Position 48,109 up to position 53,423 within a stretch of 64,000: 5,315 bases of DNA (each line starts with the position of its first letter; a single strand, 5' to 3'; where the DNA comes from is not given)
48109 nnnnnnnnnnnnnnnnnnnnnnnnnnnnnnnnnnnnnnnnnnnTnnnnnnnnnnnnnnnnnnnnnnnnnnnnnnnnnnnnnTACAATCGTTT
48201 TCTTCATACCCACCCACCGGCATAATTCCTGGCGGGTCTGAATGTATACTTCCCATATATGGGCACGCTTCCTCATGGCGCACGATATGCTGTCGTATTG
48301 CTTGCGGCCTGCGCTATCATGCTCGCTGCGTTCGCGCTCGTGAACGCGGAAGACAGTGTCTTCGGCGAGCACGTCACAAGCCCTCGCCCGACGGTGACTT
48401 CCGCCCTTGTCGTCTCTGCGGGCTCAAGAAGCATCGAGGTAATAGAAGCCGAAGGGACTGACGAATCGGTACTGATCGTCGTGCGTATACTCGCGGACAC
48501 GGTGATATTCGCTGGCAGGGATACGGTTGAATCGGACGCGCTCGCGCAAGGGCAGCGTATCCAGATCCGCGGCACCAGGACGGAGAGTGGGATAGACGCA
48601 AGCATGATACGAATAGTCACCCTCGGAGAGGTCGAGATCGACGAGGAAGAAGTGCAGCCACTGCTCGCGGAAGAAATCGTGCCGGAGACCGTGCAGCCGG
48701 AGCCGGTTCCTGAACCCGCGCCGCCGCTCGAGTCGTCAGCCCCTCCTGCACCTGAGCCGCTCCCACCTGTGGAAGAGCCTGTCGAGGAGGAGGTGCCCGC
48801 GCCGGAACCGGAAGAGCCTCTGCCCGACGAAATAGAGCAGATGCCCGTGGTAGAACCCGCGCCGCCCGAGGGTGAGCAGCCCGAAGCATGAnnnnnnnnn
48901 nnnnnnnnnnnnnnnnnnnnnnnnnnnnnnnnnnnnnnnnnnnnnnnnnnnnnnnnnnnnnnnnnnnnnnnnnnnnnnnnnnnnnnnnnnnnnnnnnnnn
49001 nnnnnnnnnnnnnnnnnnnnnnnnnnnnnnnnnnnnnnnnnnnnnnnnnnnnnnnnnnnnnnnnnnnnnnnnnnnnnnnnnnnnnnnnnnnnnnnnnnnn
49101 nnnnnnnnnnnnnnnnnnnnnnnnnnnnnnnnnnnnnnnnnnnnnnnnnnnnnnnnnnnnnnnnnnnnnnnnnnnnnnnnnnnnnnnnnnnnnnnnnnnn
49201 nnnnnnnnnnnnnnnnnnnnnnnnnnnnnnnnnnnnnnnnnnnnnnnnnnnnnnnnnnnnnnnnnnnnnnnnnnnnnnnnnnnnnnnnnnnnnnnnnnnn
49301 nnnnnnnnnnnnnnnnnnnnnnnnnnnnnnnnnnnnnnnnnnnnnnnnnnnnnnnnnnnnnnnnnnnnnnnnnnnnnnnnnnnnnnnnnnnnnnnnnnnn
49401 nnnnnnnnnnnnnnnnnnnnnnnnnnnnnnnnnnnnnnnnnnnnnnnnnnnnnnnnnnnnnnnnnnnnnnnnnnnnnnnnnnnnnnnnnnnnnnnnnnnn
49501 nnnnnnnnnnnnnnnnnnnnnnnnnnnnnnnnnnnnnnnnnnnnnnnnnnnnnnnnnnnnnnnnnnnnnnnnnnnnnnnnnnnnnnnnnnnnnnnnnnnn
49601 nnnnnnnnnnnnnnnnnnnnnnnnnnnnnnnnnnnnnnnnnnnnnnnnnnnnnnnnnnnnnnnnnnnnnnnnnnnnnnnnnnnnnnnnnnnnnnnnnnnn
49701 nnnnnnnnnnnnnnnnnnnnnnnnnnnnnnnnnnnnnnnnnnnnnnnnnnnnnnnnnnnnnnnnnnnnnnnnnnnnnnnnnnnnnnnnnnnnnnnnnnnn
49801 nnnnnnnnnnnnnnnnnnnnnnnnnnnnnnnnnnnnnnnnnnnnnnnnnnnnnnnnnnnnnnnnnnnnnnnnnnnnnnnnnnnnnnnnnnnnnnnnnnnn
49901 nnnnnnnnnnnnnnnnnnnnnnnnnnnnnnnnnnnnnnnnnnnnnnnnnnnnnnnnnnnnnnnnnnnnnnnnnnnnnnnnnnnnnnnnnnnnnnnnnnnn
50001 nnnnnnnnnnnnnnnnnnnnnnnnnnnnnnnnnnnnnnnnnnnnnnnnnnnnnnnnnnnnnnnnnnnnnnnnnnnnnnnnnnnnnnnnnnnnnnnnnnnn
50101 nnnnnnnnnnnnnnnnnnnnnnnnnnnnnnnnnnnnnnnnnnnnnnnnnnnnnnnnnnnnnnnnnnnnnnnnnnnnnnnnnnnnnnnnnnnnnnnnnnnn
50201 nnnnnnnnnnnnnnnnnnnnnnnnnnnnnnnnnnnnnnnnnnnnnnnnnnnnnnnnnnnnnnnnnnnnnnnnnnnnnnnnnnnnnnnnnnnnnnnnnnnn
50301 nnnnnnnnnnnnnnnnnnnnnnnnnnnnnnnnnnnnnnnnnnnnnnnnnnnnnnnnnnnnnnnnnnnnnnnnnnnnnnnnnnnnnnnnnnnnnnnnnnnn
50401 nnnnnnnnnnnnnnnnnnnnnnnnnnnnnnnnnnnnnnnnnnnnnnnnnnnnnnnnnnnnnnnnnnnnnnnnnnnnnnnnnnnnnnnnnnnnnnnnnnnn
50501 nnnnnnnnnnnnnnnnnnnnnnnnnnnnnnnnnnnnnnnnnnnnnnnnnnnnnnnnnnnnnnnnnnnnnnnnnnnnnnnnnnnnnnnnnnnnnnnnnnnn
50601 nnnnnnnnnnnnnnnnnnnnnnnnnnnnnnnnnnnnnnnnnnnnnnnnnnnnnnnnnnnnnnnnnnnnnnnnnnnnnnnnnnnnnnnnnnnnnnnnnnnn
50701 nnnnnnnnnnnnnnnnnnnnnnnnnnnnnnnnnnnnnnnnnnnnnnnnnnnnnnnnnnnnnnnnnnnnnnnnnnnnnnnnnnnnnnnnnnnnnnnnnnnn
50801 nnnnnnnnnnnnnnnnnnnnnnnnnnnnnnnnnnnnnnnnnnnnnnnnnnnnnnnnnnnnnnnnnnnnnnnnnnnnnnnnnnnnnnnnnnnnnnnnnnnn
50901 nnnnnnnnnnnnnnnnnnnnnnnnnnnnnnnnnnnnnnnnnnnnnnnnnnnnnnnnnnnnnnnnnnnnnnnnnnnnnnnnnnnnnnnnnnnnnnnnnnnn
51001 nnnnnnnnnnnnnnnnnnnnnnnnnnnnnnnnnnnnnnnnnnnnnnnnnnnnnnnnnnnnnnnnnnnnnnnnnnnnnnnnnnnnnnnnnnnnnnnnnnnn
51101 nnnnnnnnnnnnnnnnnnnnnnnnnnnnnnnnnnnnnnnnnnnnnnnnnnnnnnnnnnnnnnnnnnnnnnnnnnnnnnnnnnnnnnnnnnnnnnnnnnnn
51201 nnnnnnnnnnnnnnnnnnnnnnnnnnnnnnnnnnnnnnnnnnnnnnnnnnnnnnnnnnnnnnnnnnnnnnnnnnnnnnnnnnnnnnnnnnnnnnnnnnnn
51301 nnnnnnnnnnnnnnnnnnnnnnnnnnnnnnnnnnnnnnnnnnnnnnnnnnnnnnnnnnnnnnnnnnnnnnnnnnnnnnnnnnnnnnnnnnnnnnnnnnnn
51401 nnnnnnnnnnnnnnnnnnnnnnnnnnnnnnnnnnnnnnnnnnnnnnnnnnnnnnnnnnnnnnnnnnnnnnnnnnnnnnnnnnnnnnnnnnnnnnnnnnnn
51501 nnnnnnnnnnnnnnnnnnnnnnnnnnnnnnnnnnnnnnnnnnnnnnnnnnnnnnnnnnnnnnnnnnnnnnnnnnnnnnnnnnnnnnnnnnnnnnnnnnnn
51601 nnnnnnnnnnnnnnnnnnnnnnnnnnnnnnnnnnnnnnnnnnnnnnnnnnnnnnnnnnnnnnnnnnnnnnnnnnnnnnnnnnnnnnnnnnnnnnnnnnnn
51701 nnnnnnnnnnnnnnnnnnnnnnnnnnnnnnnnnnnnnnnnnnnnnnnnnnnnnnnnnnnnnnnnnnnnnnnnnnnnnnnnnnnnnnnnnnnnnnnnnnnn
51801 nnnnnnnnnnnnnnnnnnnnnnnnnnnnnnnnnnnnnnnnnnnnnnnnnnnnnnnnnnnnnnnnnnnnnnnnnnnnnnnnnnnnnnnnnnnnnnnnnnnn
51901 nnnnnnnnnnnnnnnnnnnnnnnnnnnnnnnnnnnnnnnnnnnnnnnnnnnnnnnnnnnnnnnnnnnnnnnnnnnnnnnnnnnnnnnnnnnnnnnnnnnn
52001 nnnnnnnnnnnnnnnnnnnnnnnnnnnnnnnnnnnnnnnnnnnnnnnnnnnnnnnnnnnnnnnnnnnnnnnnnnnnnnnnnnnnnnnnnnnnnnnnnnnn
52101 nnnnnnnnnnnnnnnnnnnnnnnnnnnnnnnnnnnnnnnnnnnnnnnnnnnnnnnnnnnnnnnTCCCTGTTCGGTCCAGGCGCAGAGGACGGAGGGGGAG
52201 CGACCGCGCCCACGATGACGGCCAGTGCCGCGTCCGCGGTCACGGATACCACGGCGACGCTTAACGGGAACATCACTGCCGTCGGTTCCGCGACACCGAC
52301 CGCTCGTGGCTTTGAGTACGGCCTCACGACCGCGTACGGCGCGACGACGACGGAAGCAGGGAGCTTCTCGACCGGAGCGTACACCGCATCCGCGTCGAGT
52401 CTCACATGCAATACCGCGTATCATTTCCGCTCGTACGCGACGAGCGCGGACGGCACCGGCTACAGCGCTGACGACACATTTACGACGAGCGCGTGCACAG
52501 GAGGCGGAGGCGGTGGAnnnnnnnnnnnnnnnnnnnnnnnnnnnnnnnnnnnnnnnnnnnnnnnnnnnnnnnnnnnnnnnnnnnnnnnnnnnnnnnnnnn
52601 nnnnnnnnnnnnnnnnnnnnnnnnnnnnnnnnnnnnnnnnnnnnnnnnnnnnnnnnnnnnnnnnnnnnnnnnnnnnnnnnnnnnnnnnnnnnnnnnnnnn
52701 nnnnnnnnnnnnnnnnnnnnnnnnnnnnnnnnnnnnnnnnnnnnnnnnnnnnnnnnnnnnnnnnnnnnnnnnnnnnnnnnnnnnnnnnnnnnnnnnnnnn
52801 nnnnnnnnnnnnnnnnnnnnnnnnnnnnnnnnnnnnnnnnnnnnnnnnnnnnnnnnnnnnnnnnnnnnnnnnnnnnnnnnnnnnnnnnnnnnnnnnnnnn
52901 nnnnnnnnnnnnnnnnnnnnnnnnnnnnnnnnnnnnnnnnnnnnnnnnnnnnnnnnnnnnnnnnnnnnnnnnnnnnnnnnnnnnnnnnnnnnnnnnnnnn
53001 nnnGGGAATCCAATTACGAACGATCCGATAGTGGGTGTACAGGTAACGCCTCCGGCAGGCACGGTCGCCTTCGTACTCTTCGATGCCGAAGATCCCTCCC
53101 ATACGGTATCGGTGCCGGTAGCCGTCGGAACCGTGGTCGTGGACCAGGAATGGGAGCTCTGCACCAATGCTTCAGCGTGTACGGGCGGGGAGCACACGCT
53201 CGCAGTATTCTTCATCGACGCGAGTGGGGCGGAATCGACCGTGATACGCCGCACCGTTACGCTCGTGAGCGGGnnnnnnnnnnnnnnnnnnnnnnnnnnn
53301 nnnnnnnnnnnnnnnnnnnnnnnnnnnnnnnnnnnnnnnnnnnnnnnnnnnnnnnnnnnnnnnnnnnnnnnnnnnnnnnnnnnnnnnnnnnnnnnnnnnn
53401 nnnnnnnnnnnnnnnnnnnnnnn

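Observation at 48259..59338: Eleven-kb cluster of giant secreted proteins built from GLUG, CarboxypepD_reg, Fn3, PG-binding, CAP and DUF192 modules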

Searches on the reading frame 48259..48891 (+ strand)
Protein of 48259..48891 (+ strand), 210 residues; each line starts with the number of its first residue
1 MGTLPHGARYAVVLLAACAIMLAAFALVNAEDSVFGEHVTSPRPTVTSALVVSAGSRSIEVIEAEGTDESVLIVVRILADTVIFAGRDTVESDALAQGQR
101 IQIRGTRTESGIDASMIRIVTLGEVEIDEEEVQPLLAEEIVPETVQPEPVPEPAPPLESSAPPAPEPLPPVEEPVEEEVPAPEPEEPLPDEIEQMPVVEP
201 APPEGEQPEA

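Call 3: search_protein_families(library=pfam, proteins=[window:48259-48891:+], max_evalue=0.01)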
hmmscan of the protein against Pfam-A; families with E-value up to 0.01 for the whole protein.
window:48259-48891:+ (210 aa): 0 families

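Call 10: search_protein_families(library=pfam, proteins=[window:48259-48891:+], max_evalue=10)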
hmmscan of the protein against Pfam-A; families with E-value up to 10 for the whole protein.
window:48259-48891:+ (210 aa): 3 families
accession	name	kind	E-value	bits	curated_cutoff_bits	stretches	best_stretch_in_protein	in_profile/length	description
PF18914.6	DUF5666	-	0.029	15.1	27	1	74-115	18-57/60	Domain of unknown function (DUF5666)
PF15124.11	FANCD2OS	-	0.24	12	27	1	32-64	98-130/175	FANCD2 opposite strand protein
PF07308.18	DUF1456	-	0.33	11.6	27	1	113-139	16-42/68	Protein of unknown function (DUF1456)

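Call 12: search_protein_families(library=ncbifam, proteins=[window:48259-48891:+], max_evalue=0.1)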
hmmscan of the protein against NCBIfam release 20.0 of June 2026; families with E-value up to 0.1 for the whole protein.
window:48259-48891:+ (210 aa): 1 family
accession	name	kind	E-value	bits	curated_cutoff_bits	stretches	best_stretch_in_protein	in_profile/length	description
NF011513.0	PRK14952.1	equivalog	0.082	11.8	737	1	73-185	347-437/596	DNA polymerase III subunits gamma/tau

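Call 74: list_cluster_members(proteins=[window:48259-48888:+, P0001, P0348, window:58862-59335:+, window:13944-16199:+, window:44622-46259:+])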
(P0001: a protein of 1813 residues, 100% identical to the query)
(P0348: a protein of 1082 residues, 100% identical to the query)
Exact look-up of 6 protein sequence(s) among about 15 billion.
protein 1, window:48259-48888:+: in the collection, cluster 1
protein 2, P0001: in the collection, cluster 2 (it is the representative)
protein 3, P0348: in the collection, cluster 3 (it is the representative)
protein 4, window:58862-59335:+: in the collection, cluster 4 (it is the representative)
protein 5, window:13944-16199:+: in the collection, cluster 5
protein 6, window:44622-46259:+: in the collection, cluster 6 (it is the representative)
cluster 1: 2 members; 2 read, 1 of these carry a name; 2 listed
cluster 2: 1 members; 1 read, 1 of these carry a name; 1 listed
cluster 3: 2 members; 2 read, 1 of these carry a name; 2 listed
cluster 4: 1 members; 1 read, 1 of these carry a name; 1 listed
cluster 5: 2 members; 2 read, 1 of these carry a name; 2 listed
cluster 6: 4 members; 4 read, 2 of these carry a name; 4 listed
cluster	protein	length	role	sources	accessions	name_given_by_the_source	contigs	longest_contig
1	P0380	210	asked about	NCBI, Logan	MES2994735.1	MAG: hypothetical protein V4681_01725 [Patescibacteria group bacterium]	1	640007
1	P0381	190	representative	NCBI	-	-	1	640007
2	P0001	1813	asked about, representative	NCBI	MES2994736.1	MAG: carboxypeptidase-like regulatory domain-containing protein [Patescibacteria group ...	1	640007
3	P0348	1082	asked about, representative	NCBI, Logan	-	-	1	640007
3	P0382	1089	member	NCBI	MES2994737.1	MAG: peptidoglycan-binding domain-containing protein [Patescibacteria group bacterium]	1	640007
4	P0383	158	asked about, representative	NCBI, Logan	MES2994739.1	MAG: DUF192 domain-containing protein [Patescibacteria group bacterium]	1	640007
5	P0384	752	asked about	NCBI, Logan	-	-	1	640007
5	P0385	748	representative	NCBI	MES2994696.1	MAG: peptidoglycan-binding protein [Patescibacteria group bacterium]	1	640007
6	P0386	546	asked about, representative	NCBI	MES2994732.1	MAG: chaperonin GroEL [Patescibacteria group bacterium]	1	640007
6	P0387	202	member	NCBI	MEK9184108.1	MAG: TCP-1/cpn60 chaperonin family protein, partial [Patescibacteria group bacterium]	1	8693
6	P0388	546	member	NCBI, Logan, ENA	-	-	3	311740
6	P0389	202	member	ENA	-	-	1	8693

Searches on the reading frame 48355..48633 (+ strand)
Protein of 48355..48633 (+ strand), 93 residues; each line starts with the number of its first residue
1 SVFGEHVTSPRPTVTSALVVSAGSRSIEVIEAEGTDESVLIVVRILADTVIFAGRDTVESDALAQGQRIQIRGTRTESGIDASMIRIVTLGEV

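Call 91: search_protein_families(library=pfam, proteins=[window:48355-48633:+], max_evalue=1)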
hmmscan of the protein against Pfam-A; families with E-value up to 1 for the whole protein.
window:48355-48633:+ (93 aa): 1 family
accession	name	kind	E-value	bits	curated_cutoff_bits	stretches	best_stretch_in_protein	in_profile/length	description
PF18914.6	DUF5666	-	0.0077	16.9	27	1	42-83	18-57/60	Domain of unknown function (DUF5666)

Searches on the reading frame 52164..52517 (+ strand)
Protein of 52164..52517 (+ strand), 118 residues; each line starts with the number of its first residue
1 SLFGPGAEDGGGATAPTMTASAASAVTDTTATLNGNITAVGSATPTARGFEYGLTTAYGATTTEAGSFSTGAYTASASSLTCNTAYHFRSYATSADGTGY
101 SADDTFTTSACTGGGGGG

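Call 91: search_protein_families(library=pfam, proteins=[window:52164-52517:+], max_evalue=1)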
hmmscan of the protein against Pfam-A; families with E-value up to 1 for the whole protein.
window:52164-52517:+ (118 aa): 0 families

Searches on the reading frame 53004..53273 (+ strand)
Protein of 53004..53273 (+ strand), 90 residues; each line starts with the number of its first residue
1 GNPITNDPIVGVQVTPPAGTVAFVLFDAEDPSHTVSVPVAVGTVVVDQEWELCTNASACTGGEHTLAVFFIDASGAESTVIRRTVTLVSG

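Call 91: search_protein_families(library=pfam, proteins=[window:53004-53273:+], max_evalue=1)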
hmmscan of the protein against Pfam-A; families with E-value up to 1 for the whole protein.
window:53004-53273:+ (90 aa): 0 families
